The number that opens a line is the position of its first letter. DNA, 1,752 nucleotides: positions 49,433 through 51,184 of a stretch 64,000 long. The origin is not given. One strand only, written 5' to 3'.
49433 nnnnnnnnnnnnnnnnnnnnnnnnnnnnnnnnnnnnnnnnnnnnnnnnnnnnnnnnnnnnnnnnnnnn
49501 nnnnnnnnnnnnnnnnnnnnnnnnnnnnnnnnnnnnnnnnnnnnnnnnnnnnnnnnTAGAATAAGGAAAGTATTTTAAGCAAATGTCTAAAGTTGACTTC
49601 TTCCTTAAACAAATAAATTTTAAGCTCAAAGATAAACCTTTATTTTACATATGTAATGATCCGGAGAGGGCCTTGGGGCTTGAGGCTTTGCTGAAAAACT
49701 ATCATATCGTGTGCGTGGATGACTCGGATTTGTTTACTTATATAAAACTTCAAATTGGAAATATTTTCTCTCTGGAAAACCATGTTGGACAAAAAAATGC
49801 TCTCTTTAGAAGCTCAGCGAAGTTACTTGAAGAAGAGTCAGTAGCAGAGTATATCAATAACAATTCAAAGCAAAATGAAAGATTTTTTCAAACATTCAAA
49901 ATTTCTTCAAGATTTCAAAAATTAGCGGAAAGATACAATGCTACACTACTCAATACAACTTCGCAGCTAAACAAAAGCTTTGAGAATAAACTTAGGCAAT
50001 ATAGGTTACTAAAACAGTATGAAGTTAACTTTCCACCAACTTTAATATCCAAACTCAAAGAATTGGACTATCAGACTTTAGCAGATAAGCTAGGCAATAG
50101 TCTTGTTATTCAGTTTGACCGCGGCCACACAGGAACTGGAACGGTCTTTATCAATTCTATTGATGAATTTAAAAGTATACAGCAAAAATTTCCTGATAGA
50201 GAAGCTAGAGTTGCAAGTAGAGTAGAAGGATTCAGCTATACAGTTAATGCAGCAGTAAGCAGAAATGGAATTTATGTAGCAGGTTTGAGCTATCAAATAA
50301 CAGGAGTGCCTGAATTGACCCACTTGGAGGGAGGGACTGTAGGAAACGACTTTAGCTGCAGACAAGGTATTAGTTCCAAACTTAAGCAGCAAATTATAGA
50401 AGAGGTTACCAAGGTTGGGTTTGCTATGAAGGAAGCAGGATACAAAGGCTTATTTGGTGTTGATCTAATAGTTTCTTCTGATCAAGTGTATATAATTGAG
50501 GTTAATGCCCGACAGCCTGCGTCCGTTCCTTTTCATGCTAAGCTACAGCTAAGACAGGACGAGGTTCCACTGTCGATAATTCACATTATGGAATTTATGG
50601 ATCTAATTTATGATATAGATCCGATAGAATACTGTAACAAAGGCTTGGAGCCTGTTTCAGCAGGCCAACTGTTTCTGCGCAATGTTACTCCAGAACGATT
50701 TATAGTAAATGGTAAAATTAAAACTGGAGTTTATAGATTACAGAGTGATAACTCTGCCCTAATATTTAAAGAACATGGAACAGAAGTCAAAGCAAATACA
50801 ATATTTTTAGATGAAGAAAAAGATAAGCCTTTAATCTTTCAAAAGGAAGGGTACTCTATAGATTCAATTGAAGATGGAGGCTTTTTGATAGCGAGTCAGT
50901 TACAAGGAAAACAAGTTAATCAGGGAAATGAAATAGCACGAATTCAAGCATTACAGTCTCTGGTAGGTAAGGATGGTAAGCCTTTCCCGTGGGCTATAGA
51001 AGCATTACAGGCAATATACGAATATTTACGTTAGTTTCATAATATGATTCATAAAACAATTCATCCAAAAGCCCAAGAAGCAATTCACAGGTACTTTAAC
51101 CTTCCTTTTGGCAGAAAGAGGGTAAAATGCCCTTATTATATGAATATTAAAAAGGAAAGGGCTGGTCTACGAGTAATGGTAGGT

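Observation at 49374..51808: Candidate peptide/amino-acid tagging module: LysW-like carrier + enlarged ATP-grasp ligase + cytoplasmic NlpC/P60 hydrolase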

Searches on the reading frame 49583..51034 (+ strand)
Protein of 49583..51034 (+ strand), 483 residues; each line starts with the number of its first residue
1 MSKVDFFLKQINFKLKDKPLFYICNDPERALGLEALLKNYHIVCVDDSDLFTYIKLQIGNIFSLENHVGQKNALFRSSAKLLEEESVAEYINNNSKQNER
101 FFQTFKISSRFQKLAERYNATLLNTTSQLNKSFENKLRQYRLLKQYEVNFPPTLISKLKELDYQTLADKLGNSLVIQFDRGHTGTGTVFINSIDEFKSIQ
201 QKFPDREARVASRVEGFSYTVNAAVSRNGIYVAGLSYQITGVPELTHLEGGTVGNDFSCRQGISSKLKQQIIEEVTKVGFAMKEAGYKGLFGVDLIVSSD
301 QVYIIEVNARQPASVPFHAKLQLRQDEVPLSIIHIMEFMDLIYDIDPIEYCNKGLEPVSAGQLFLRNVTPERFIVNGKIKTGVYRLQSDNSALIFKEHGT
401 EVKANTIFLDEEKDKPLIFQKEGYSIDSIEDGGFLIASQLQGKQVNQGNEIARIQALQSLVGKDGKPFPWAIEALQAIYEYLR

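Call 3: search_protein_families(library=pfam, proteins=[window:49583-51034:+], max_evalue=0.1)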
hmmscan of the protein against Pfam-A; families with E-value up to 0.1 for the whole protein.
window:49583-51034:+ (483 aa): 6 families
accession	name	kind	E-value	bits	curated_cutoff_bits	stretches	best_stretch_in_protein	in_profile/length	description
PF02655.19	ATP-grasp_3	-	1e-12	48.9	23.2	1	134-311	2-157/160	ATP-grasp domain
PF14397.11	ATPgrasp_ST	-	0.0001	22.1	31.4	0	280-315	223-260/278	Sugar-transfer associated ATP-grasp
PF08443.16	RimK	-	0.00025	21.1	21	0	268-310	124-166/188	RimK-like ATP-grasp domain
PF02222.28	ATP-grasp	-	0.0021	18.2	27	1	144-310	4-162/179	ATP-grasp domain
PF02786.22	CPSase_L_D2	-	0.021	14.8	19.8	0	263-314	133-183/211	Carbamoyl-phosphate synthase L chain, ATP binding domain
PF25007.1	DYH2-5-8_CC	-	0.077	13.1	27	0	85-162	16-89/120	Dynein axonemal heavy chain 2/5/8 coiled-coil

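Call 4: search_protein_families(library=ncbifam, proteins=[window:49583-51034:+], max_evalue=0.1)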
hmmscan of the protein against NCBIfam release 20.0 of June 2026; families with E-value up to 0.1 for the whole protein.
window:49583-51034:+ (483 aa): 14 families
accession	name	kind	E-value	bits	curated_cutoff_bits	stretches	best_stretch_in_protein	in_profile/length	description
NF005096.0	PRK06524.1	equivalog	1.2e-43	148.9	684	1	13-403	26-417/493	biotin carboxylase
NF040722.1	MfnD_Meth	equivalog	8.9e-09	35.2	400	1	205-315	158-255/288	tyramine--L-glutamate ligase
NF003671.0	PRK05294.1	equivalog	5.1e-08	31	599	1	247-321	773-848/1058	carbamoyl-phosphate synthase large subunit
TIGR01369.1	CPSaseII_lrg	equivalog_domain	5.4e-08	30.9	1027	1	120-321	654-851/1052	carbamoyl-phosphate synthase (glutamine-hydrolyzing) large subunit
NF042917.1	PAGG_GluLig_BesA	equivalog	3.1e-05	22.9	750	1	160-311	204-349/432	L-propargylglycine--L-glutamate ligase BesA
TIGR00768.1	rimK_fam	subfamily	3.3e-05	23.4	143.4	1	111-202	64-153/276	RimK family alpha-L-glutamate ligase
NF002563.0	PRK02186.1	subfamily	9.2e-05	20.9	625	1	135-310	107-276/890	argininosuccinate lyase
TIGR01161.1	purK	equivalog_domain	0.00028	20.3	318.4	1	123-310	86-265/362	5-(carboxyamino)imidazole ribonucleotide synthase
TIGR01142.1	purT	equivalog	0.0013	17.7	502.15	1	266-310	226-271/380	phosphoribosylglycinamide formyltransferase 2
NF047900.1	AspMetLigLdmS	equivalog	0.002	16.9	475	1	264-315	250-302/383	L-aspartate--L-methionine ligase LdmS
NF009406.0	PRK12767.1-5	equivalog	0.0071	15.4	271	1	120-311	98-271/327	carbamoyl phosphate synthase-like protein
NF006766.0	PRK09288.1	equivalog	0.0086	14.9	339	1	282-310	256-284/396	formate-dependent phosphoribosylglycinamide formyltransferase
NF009110.0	PRK12458.1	subfamily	0.014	14.4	408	1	106-196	107-195/349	glutathione synthetase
TIGR03584.1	PseF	equivalog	0.081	12.5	205.7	0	279-328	28-76/222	pseudaminic acid cytidylyltransferase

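Call 8: find_homologous_proteins(query=window:49583-51034:+)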
Query window:49583-51034:+ (483 aa): 177 proteins with E <= 0.001 among 8000 candidates; the best 120 are listed.
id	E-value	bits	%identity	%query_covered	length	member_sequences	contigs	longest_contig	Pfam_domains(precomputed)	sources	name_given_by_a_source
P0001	0.0e+0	1071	100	100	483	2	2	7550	PF02655.20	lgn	-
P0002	4.2e-226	769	70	100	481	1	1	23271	PF14397.12,PF02655.20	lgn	-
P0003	2.9e-158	546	52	100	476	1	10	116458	PF02655.20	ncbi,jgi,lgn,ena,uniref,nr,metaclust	ncbi:MAG: hypothetical protein US52_C0001G0007 [candidate division WS6 bacterium GW2011_GWA2_37_6]|u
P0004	2.4e-155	536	52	100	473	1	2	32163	PF02655.20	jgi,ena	-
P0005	1.4e-154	533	52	100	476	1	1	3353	PF14397.12,PF02222.28,PF02655.20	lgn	-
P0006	4.7e-151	522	50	99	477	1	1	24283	PF02655.20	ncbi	-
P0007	1.7e-147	510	51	99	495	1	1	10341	PF14397.12,PF14398.12,PF02655.20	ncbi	-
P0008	2.7e-146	506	49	99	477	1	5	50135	PF08443.17,PF02655.20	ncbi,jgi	-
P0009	2.8e-143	496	46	100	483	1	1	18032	PF02655.20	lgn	-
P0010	3.1e-141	490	47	99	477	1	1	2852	PF14397.12,PF02655.20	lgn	-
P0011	2.0e-139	484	48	99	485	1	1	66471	PF14397.12,PF02655.20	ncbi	-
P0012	2.5e-139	483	48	99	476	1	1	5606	PF14397.12,PF02222.28,PF08443.17,PF02655.20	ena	-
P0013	3.2e-139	483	46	99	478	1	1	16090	PF14397.12,PF02655.20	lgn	-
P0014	8.4e-134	465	46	99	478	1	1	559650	PF02655.20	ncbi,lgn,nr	ncbi:ATP-grasp domain-containing protein [Candidatus Dojkabacteria bacterium]|nr:ATP-grasp domain-co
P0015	2.7e-128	447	46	99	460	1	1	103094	PF14397.12,PF02655.20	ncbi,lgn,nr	ncbi:ATP-grasp domain-containing protein [Candidatus Dojkabacteria bacterium]|nr:ATP-grasp domain-co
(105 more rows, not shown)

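Call 9: search_solved_structures(query=window:49583-51034:+, max_evalue=0.01, show_alignments=1)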
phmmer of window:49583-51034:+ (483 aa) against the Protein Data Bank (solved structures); distinct sequences matched with E-value up to 0.01: 2.
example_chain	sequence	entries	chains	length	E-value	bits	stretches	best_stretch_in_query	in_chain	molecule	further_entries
8yi6_A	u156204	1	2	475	0.0016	20.7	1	160-312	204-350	L-propargylglycine--L-glutamate ligase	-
3df7_A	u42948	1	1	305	0.0051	19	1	262-315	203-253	Putative ATP-grasp superfamily protein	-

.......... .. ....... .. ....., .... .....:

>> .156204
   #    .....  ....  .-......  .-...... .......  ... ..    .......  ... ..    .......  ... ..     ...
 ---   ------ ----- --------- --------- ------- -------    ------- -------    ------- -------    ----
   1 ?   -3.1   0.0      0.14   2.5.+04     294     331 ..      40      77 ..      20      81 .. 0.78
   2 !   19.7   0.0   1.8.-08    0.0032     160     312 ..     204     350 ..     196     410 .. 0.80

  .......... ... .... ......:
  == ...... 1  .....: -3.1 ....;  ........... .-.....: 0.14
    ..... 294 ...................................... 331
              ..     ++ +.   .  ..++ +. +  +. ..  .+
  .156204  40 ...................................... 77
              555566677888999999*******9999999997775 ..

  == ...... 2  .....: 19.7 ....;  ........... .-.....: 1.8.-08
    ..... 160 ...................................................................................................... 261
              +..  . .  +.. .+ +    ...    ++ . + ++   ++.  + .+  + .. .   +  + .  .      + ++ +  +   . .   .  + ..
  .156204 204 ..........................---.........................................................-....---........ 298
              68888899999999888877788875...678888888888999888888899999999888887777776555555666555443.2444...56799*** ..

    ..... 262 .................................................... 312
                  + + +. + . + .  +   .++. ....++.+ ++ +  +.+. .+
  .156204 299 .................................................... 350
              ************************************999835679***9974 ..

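Call 14: find_related_loci(query=A1, collection=genome_contigs, flank=6000)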
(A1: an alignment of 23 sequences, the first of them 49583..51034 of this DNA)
Query A1 (483 aa) in genome_contigs; peptide patterns used: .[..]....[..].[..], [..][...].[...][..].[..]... (x = any residue, [..] = any of these).
459 stretches matched a pattern; 429 encode a relative of the query (tblastn E <= 1e-3); the best 80 are kept; 80 distinct loci.
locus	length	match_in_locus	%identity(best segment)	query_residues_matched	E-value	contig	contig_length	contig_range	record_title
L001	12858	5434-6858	49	4-482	8e-153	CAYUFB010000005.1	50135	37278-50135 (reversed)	MAG TPA_asm: uncultured Candidatus Saccharibacteria bacterium isolate SRP167436_co1_363 genome assembly, contig: NODE_83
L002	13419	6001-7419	46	7-483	5e-140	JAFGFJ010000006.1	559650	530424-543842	MAG: Candidatus Dojkabacteria bacterium isolate Zod_Metabat.1309 k87_7064062, whole genome shotgun sequence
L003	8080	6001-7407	44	1-466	4e-133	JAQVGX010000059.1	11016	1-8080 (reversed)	MAG: Candidatus Dojkabacteria bacterium isolate STE_192 NODE_15036_length_11016_cov_3.270732_Sandtown_E, whole genome sh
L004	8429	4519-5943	44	1-481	3e-132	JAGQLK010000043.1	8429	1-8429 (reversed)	MAG: Candidatus Dojkabacteria bacterium isolate HKST-UBA14 NODE_43_length_8429_cov_2.573704, whole genome shotgun sequen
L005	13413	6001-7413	45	7-481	7e-131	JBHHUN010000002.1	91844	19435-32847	MAG: Candidatus Dojkabacteria bacterium isolate S.5.sp3_bin.15 NODE_9_length_91844_cov_7.260031, whole genome shotgun se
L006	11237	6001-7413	41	1-466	2e-125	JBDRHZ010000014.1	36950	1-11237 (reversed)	MAG: Patescibacteria group bacterium isolate MEGAHIT-group-1.556 k141_2862250, whole genome shotgun sequence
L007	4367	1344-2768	40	10-482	2e-122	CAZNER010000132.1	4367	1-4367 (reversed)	MAG TPA_asm: uncultured Candidatus Saccharibacteria bacterium isolate binchicken_co334_336 genome assembly, contig: NODE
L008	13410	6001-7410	43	14-482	2e-120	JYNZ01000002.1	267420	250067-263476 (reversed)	MAG: candidate division WS6 bacterium OLB20 TR69_WS6001CONTIG000002, whole genome shotgun sequence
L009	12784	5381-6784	42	8-478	2e-119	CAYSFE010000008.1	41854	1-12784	MAG TPA_asm: uncultured Candidatus Saccharibacteria bacterium isolate SRP342105_co1_262 genome assembly, contig: NODE_11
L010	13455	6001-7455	42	1-482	7e-129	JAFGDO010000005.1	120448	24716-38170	MAG: Candidatus Dojkabacteria bacterium isolate Zod_Metabat.1179 k87_1801132, whole genome shotgun sequence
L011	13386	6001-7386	41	15-481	6e-115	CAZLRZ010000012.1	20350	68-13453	MAG TPA_asm: uncultured Candidatus Saccharibacteria bacterium isolate SRP192927_co4_1070 genome assembly, contig: NODE_5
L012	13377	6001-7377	43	17-481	7e-115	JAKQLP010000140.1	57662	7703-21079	MAG: bacterium isolate USDV_maxbin.197 k141_240476, whole genome shotgun sequence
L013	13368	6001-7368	46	2-478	7e-134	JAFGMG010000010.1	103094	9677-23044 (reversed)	MAG: Candidatus Dojkabacteria bacterium isolate Zod_Metabat.46 k87_6102734, whole genome shotgun sequence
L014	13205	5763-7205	41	1-483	3e-121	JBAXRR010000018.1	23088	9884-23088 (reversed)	MAG: bacterium isolate ELA588 MAG588_18, whole genome shotgun sequence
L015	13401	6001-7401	42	9-481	1e-123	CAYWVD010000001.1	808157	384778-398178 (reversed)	MAG TPA_asm: uncultured Candidatus Saccharibacteria bacterium isolate SRP278314_co2_217 genome assembly, contig: NODE_1_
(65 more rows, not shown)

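Call 42: predict_structure(alignment_id=A1)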
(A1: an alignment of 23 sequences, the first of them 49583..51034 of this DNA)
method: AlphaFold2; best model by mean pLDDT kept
length: 483 residues; sequences in the alignment: 23
mean_pLDDT: 92.9   pTM: 0.91
mean pLDDT of the five models: 92.9, 92.9, 92.8, 92.7, 91.8
residues with pLDDT >= 90: 404; 70-90: 72; 50-70: 7; < 50: 0
segments of 3 or more residues with pLDDT < 50: none
pLDDT, mean of each block of 10 residues (from residue 1): 94 95 94 94 90 86 92 81 95 89 95 96 96 93 96 95 95 91 74 95 94 95 98 97 91 94 93 98 97 94 95 95 96 98 97 96 95 93 89 85 89 89 91 92 93 96 92 95 94
secondary structure, 60 per line:
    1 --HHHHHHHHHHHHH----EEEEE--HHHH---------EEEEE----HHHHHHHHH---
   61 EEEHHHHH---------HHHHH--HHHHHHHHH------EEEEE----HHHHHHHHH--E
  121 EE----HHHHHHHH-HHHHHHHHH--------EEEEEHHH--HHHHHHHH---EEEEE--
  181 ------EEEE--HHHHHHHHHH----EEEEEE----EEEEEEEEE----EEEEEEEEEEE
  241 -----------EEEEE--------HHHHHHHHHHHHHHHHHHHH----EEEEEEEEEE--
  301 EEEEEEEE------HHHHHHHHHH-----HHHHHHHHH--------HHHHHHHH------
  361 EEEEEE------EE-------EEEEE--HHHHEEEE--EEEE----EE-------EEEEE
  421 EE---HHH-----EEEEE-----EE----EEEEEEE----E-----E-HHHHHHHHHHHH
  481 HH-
elements in order: H3-15 E20-24 H27-30 E40-44 H49-57 E61-63 H64-68 H78-82 H85-93 E100-104 H109-117 E120-122 H127-134 H136-144 E153-157 H163-170 E174-178 E187-190 H193-202 E207-212 E217-225 E230-240 E252-256 H265-284 E289-298 E301-308 H315-324 H330-338 H347-354 E361-366 E382-386 H389-392 E393-396 E399-402 E416-422 E434-438 E450-456 H469-482

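Call 72: search_dna_similar(query=window:49583-51034:+, collection=plasmids, mode=protein, max_evalue=0.00001, max_rows=15)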
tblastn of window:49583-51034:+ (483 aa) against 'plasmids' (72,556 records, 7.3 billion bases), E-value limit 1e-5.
Records with a match: 34; places in all: 36; records where one place covers at least 80% of the query: 3.
Best place of each record, by identity: <60% 34.
By first word of the organism name: Rhizobium 15; Sinorhizobium 11; Cupriavidus 2; Pseudorhodobacter 1; Chondrinema 1; Roseateles 1; Shinella 1; Roseobacter 1; Kitasatospora 1.
By predicted mobility (MOB-suite, as given by PLSDB): conjugative 24; non-mobilizable 8; mobilizable 2.
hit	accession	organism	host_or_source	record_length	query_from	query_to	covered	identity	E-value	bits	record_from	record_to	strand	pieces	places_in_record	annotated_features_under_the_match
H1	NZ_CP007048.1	Rhizobium leguminosarum bv. trifolii WSM1689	root nodule of Trifolium uniflorum ...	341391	18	451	90%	23.1%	1e-25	118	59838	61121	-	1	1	biotin carboxylase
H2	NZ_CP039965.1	Pseudorhodobacter turbinis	single bacterial isolate,Turban shell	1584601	13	447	90%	22.1%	5e-21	104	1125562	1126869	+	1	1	record has no annotation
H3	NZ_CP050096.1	Rhizobium leguminosarum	Trifolium pratense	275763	18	391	77%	24.9%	2e-22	108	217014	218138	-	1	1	biotin carboxylase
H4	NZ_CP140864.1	Rhizobium leguminosarum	Trifolium pratense,whole organism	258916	18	391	77%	24.9%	3e-20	102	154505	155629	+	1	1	biotin carboxylase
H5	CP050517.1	Rhizobium leguminosarum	Trifolium repens,cell culture,root ...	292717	18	391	77%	24.9%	3e-20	102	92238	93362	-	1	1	biotin carboxylase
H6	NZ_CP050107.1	Rhizobium leguminosarum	Trifolium repens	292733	18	391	77%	24.9%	3e-20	102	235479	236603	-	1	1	biotin carboxylase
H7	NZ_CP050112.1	Rhizobium leguminosarum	Trifolium repens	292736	18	391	77%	24.9%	3e-20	102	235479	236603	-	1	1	biotin carboxylase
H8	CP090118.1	Rhizobium leguminosarum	Trifolium ambiguum,Cell culture,Plant ...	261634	18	391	77%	24.7%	4e-28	126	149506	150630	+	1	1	biotin carboxylase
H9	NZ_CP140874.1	Rhizobium beringeri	Trifolium pratense,whole organism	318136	18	391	77%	24.7%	4e-28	126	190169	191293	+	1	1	biotin carboxylase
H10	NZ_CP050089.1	Rhizobium leguminosarum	Trifolium pratense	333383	18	391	77%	24.6%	9e-22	106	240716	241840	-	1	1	biotin carboxylase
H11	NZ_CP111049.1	Chondrinema litorale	Seaweed,red alga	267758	13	404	81%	23.3%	1e-22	109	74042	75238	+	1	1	biotin carboxylase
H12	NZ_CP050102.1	Rhizobium leguminosarum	Trifolium pratense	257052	18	391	77%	24.3%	5e-22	107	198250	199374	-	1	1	biotin carboxylase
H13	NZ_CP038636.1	Cupriavidus oxalaticus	whole organism,sewage sludge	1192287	10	391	79%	23.2%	2e-20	102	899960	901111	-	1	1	none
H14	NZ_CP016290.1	Rhizobium leguminosarum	Vavilovia formosa,cell culture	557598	10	391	79%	23.2%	6e-20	101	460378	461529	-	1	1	biotin carboxylase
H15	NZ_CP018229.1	Rhizobium leguminosarum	Vavilovia formosa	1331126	10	391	79%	23.2%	6e-20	101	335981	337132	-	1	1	record has no annotation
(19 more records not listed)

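Call 73: get_annotated_region(hit=H1, flank=7000)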
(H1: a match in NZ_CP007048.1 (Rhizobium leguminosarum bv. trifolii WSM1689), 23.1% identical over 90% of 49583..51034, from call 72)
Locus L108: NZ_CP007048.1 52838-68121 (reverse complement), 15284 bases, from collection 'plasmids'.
description: Rhizobium leguminosarum bv. trifolii WSM1689 plasmid unnamed3, complete sequence
organism: Rhizobium leguminosarum bv. trifolii WSM1689 (NCBI taxid 754523)
taxonomy: Bacteria; Pseudomonadota; Alphaproteobacteria; Hyphomicrobiales; Rhizobiaceae; Rhizobium; Rhizobium leguminosarum; Rhizobium leguminosarum bv. trifolii WSM1689
host: -; source: root nodule of Trifolium uniflorum collected on the edge of a valley; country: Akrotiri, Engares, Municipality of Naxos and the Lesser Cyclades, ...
typing (MOB-suite, as given by PLSDB): conjugative; replicon rep_cluster_512; relaxase MOBP; mating-pair formation MPF_T
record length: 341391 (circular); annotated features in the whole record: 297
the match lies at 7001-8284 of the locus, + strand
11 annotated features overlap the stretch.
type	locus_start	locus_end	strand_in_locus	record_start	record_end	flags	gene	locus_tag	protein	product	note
CDS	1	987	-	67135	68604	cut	-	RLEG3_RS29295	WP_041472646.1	radical SAM family RiPP maturation amino acid epimerase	-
CDS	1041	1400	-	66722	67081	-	-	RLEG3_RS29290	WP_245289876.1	Nif11-like leader peptide family natural product precursor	-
CDS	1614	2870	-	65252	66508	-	-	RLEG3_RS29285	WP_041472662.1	Glu/Leu/Phe/Val dehydrogenase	-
CDS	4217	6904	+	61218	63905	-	-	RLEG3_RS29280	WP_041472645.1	beta-eliminating lyase-related protein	GO:0006520 - amino acid metabolic process [Evidence IEA]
CDS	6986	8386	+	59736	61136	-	-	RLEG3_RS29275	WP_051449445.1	biotin carboxylase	-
CDS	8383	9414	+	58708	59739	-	-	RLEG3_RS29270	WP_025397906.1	C45 family peptidase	-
CDS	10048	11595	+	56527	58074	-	-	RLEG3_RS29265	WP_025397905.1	ABC transporter substrate-binding protein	-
CDS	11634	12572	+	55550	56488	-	-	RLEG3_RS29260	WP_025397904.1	ABC transporter permease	GO:0055085 - transmembrane transport [Evidence IEA]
CDS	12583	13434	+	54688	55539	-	-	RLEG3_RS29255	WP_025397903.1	ABC transporter permease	-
CDS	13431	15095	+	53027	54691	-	-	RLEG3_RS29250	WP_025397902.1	ABC transporter ATP-binding protein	-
CDS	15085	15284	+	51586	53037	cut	-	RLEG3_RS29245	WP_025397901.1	amidase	-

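Call 74: get_annotated_region(hit=H11, flank=7000)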
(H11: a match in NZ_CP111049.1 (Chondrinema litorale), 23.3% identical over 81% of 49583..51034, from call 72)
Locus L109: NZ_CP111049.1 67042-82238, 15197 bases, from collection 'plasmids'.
description: Chondrinema litorale strain WSW3-B12 plasmid unnamed7, complete sequence
organism: Chondrinema litorale (NCBI taxid 2994555)
taxonomy: Bacteria; Bacteroidota; Cytophagia; Cytophagales; Flammeovirgaceae; Chondrinema; Chondrinema litorale
host: -; source: Seaweed,red alga; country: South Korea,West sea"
typing (MOB-suite, as given by PLSDB): non-mobilizable
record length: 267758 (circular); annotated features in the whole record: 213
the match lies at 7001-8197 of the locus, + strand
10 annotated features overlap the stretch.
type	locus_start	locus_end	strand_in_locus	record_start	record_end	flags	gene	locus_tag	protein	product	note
CDS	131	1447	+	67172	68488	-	gabT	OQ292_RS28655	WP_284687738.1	4-aminobutyrate--2-oxoglutarate transaminase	GO:0009450 - gamma-aminobutyric acid catabolic process [Evidence IEA]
CDS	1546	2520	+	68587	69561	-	-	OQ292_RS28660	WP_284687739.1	carbon-nitrogen hydrolase family protein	-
CDS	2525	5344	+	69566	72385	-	-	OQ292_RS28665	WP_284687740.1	ornithine decarboxylase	-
CDS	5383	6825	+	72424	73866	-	-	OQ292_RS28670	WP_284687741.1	APC family permease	-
CDS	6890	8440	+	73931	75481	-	-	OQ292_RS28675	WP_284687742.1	biotin carboxylase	-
CDS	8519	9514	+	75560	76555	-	-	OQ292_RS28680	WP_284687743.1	C45 family peptidase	-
CDS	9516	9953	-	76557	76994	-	-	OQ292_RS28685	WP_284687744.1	hypothetical protein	-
CDS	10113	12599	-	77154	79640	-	-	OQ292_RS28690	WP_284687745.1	outer membrane beta-barrel family protein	GO:0015891 - siderophore transport [Evidence IEA]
CDS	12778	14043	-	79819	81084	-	-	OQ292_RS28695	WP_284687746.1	HAMP domain-containing sensor histidine kinase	GO:0007165 - signal transduction [Evidence IEA]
CDS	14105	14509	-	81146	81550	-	-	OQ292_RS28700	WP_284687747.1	hypothetical protein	-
